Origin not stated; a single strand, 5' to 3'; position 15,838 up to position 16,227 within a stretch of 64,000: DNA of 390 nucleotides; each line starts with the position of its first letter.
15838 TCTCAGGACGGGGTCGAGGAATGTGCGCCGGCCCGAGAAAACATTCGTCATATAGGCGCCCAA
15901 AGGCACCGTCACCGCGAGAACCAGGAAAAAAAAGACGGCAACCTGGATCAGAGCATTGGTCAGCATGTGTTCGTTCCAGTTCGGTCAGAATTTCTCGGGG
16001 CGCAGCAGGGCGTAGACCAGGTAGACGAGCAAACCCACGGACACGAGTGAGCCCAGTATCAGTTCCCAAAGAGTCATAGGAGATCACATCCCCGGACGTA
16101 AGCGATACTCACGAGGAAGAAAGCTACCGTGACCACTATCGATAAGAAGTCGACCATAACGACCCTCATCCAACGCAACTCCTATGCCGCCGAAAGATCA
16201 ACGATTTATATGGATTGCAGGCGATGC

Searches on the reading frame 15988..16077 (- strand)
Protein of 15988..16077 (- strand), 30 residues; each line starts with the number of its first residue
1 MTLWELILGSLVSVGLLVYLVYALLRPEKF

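Call 35: search_protein_families(library=ncbifam, proteins=[window:15988-16077:-], max_evalue=0.01)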
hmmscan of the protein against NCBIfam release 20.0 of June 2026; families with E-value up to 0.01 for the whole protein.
seq(30 aa): 4 families
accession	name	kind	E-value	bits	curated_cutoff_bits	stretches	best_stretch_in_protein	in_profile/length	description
NF011342.0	PRK14759.1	equivalog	1.1e-12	47.9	53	1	5-30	4-29/29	K(+)-transporting ATPase subunit F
TIGR02115.1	potass_kdpF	equivalog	7.8e-12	44.7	26.85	1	7-30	1-24/24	K(+)-transporting ATPase subunit F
NF011332.0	PRK14748.1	equivalog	0.006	16.6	56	0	15-30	14-29/29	K(+)-transporting ATPase subunit F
NF011326.0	PRK14740.1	equivalog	0.0097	15.6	57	0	14-26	13-25/29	K(+)-transporting ATPase subunit F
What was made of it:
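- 15988..16077 (-): kdpF (29 aa). NCBIfam TIGR02115 scores 44.7 bits, above the cut-off (call 35).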
